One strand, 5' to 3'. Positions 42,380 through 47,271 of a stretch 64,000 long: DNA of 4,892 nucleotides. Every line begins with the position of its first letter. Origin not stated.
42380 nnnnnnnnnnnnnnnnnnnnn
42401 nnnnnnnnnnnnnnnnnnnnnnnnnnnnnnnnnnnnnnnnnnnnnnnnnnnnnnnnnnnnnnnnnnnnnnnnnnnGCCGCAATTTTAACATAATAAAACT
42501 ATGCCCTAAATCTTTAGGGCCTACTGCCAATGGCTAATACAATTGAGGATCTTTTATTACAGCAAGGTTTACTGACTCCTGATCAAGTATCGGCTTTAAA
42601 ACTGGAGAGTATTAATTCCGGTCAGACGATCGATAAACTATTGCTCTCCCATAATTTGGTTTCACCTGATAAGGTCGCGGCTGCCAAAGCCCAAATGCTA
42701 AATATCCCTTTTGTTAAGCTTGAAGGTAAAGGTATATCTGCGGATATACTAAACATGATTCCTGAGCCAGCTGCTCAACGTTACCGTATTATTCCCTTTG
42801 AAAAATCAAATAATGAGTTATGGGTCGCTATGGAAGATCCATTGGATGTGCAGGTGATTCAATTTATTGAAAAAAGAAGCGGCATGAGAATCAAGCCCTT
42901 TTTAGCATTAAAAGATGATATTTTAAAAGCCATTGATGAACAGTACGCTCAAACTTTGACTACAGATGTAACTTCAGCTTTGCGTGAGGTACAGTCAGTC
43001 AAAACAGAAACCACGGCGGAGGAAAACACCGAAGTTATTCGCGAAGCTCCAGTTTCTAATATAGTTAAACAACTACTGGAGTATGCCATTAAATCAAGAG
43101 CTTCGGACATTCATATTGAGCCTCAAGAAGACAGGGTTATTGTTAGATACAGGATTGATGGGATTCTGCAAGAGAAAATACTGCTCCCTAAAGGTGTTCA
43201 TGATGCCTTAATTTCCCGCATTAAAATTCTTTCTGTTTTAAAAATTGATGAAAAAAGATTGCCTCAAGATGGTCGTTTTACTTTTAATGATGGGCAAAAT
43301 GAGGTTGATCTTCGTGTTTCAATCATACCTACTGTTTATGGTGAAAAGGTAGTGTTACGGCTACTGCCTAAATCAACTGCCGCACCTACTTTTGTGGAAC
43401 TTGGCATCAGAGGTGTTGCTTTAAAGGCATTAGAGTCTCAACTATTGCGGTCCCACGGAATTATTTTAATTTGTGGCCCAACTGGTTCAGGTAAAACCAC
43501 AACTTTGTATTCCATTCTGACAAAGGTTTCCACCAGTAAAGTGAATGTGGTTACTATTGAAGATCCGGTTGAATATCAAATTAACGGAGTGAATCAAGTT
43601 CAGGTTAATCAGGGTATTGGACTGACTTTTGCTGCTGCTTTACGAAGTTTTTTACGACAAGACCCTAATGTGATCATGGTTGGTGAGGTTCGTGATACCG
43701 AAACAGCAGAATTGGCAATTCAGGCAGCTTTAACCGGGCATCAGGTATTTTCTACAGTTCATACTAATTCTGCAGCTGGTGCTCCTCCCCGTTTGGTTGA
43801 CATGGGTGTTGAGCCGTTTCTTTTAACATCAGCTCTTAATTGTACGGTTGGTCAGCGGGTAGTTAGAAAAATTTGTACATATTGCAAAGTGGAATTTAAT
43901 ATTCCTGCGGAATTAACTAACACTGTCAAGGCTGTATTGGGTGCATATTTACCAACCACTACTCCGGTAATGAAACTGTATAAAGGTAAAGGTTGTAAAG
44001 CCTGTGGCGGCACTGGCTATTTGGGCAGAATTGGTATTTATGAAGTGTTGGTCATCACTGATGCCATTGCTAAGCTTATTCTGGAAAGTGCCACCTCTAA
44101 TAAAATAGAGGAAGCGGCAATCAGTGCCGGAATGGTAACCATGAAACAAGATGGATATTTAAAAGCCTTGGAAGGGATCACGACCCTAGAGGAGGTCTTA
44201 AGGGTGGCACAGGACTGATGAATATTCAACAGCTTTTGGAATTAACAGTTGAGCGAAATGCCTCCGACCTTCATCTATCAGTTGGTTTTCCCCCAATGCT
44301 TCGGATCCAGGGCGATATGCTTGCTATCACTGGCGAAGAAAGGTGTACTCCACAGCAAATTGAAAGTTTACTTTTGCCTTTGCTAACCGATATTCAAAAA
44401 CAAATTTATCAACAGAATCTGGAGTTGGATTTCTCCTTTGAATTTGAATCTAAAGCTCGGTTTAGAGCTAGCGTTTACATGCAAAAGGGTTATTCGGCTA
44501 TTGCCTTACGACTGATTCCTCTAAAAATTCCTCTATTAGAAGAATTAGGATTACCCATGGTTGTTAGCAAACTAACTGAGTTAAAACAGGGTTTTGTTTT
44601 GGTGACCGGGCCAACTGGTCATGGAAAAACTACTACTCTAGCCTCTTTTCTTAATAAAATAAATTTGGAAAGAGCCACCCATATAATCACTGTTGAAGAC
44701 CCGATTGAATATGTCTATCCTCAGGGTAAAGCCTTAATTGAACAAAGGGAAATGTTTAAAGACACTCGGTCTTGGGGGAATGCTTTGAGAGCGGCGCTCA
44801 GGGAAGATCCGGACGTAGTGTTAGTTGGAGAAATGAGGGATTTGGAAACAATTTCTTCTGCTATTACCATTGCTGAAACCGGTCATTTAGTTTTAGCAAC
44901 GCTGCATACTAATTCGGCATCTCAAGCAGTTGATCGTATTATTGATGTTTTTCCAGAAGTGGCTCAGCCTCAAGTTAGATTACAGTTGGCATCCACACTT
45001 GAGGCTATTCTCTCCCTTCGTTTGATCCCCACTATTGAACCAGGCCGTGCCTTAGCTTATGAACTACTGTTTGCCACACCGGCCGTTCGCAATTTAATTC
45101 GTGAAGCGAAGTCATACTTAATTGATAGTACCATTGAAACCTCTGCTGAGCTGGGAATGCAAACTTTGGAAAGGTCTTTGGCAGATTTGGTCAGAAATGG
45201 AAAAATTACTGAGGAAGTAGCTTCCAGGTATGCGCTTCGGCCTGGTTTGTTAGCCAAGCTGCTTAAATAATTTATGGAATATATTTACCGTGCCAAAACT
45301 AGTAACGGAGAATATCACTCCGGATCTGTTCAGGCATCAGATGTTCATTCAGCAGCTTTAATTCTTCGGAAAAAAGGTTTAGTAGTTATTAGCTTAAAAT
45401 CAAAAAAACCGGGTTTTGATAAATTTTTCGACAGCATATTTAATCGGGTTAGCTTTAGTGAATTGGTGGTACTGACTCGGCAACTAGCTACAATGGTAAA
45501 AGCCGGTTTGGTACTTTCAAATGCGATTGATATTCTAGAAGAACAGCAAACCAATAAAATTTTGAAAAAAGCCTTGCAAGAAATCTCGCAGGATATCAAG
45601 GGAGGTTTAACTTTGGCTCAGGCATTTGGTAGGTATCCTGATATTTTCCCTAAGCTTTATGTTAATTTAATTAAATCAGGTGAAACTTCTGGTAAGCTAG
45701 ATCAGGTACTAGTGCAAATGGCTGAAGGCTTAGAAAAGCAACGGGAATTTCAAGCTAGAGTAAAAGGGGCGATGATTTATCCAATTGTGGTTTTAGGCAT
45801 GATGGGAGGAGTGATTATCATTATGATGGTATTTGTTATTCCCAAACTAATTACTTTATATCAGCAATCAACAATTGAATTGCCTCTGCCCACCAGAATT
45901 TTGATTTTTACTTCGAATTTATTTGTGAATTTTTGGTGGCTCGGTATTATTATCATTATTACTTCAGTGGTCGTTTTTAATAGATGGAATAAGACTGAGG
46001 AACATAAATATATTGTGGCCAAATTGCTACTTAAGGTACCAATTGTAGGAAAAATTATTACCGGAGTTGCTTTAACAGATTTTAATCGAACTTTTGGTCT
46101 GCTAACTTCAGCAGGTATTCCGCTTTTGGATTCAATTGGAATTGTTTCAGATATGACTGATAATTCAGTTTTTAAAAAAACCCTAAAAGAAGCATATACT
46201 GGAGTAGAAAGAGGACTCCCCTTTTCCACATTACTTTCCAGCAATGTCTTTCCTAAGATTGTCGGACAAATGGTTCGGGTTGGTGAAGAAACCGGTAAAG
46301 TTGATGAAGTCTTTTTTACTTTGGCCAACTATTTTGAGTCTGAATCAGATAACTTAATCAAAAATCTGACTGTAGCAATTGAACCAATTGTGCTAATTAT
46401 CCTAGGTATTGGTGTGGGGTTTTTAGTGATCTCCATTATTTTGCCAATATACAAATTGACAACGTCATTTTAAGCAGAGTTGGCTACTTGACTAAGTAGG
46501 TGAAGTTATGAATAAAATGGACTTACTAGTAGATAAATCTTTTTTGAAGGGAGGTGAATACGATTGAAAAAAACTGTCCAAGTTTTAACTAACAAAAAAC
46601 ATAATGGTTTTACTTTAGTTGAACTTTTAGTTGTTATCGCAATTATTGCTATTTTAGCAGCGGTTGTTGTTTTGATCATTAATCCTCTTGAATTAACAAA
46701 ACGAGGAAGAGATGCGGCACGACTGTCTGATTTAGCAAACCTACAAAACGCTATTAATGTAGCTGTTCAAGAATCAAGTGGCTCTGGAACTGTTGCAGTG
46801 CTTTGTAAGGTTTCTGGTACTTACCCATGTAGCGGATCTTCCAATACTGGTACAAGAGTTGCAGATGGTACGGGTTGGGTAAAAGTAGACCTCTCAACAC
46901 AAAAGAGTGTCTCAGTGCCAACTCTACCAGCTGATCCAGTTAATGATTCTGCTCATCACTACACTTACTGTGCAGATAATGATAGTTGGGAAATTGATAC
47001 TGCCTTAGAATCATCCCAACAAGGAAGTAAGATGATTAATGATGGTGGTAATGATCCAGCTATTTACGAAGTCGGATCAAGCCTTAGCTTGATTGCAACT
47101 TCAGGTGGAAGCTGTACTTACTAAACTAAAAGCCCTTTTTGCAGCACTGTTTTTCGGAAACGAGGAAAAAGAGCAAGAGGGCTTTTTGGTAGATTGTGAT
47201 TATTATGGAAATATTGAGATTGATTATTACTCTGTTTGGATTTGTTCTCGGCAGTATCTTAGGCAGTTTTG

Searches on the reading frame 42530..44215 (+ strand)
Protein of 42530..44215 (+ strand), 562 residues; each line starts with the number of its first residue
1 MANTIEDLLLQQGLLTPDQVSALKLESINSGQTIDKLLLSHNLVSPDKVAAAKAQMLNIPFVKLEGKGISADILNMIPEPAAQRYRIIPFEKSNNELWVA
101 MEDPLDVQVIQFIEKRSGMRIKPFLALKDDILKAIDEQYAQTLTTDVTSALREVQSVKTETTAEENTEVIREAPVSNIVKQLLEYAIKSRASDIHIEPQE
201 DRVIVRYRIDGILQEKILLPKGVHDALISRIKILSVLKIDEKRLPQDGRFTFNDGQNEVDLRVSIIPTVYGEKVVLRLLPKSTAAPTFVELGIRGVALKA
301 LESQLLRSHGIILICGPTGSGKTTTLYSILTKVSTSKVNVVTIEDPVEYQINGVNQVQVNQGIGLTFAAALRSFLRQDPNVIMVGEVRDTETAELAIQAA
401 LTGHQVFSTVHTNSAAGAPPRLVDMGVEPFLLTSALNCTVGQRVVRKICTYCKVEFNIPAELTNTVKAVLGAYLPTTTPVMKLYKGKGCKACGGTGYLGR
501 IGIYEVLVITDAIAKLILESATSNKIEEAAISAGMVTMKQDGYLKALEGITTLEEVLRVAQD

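Call 76: search_protein_families(library=pfam, proteins=[window:42530-44215:+], max_evalue=0.001)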
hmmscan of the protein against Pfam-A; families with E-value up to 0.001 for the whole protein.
window:42530-44215:+ (562 aa): 9 families
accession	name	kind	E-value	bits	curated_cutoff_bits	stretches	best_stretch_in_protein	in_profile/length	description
PF00437.27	T2SSE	-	1.3e-126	422.7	24.9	1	172-558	5-370/370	Type II/IV secretion system protein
PF05157.20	MshEN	-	7.3e-19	68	23.1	1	57-143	1-88/90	MshEN domain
PF20720.3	nSTAND3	-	5.7e-06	26.6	27.2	1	304-348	12-56/155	Novel STAND NTPase 3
PF13401.12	AAA_22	-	0.00014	22.6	27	1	308-348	4-44/130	AAA domain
PF13173.12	AAA_14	-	0.00028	21.3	27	1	309-416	2-100/129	AAA domain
PF12775.13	AAA_7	-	0.00051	20.1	25.8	0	297-344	21-68/181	P-loop containing dynein motor region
PF13476.12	AAA_23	-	0.00052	21.1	27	1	308-329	18-39/201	AAA domain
PF03215.21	Rad17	-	0.00056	20.3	23.8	1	300-339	34-74/186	Rad17 P-loop domain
PF25199.1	nSTAND_NTPase5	-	0.00087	19.6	34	0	307-352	39-85/145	Novel STAND NTPase 5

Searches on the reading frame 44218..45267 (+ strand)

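Call 76: search_protein_families(library=pfam, proteins=[window:44218-45267:+], max_evalue=0.001)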
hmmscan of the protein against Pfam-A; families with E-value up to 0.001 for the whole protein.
window:44218-45267:+ (350 aa): 4 families
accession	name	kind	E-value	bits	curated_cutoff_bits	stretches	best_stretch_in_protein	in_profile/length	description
PF00437.27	T2SSE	-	3.8e-43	148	24.9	1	116-273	134-281/370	Type II/IV secretion system protein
PF13401.12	AAA_22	-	6.5e-05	23.7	27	1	123-160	4-33/130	AAA domain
PF13191.12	AAA_16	-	0.00043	21.2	32.6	1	125-225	25-135/167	AAA ATPase domain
PF25199.1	nSTAND_NTPase5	-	0.00067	19.9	34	0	115-164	33-81/145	Novel STAND NTPase 5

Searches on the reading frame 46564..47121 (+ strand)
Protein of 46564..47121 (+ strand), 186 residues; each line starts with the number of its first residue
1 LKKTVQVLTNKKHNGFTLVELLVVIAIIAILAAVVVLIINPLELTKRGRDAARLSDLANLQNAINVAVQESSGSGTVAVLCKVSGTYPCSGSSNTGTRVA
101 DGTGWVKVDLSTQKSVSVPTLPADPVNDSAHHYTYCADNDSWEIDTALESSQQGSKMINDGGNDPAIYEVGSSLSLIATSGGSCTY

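Call 76: search_protein_families(library=pfam, proteins=[window:46564-47121:+], max_evalue=0.001)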
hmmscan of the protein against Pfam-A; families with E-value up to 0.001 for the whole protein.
window:46564-47121:+ (186 aa): 1 family
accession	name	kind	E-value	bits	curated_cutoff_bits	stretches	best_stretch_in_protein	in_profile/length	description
PF07963.17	N_methyl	-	3.1e-10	39.6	21.2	1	11-35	2-26/27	Prokaryotic N-terminal methylation motif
